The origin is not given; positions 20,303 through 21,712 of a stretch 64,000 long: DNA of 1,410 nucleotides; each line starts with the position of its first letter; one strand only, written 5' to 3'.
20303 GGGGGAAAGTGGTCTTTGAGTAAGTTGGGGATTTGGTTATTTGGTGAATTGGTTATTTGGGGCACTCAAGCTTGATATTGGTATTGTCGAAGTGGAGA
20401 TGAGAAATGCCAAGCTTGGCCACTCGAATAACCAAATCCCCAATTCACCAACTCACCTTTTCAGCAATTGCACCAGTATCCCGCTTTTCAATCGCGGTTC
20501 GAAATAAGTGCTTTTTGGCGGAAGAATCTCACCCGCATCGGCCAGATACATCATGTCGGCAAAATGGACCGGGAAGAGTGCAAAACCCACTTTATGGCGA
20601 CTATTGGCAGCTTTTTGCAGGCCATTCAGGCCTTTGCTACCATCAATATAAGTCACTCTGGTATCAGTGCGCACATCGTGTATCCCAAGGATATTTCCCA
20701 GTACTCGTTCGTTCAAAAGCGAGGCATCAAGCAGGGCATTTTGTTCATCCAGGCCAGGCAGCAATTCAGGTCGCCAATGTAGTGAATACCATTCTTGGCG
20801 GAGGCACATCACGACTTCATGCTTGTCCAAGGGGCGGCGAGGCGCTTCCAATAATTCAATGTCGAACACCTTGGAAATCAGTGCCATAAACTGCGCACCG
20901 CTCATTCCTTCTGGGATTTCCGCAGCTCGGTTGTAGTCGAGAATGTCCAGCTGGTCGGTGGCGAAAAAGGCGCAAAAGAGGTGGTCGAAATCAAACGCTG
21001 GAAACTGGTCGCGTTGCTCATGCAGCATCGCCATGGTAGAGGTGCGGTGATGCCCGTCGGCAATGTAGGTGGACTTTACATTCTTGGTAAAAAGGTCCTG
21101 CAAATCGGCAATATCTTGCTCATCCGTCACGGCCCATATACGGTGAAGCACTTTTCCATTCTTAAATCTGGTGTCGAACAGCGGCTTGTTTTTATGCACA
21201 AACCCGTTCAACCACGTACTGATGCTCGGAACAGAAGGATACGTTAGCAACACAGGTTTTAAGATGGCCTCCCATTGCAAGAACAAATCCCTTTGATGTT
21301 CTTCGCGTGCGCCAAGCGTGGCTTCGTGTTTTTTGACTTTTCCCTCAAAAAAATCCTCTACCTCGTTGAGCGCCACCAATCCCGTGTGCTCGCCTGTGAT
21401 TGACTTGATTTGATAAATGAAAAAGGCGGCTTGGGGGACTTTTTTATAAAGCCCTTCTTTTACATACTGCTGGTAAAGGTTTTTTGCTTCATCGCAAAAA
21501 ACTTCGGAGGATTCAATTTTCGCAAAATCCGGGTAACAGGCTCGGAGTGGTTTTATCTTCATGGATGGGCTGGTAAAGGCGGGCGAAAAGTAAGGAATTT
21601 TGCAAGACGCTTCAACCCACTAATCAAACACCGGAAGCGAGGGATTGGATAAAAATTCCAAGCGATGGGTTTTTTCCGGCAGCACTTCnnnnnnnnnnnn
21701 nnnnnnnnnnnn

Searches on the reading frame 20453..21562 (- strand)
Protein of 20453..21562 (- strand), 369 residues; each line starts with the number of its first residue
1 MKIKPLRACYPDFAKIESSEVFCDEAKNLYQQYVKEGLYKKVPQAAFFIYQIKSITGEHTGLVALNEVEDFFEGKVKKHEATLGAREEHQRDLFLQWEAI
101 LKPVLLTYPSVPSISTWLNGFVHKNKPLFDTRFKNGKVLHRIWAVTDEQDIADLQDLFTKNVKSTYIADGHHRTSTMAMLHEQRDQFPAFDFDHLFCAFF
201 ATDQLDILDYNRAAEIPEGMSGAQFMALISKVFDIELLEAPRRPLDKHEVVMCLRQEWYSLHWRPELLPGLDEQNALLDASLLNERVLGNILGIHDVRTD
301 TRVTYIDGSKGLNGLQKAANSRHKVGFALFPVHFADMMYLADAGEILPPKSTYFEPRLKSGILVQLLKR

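Call 3: search_protein_families(library=pfam, proteins=[window:20453-21562:-], max_evalue=1)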
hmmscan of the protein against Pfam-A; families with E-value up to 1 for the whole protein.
window:20453-21562:- (369 aa): 2 families
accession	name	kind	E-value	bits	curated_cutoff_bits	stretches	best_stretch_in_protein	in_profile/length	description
PF06245.16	DUF1015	-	1.5e-50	172.4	25.8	1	22-266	61-310/325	Protein of unknown function (DUF1015)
PF13577.12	SnoaL_4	-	0.05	14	24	1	138-195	12-70/126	SnoaL-like domain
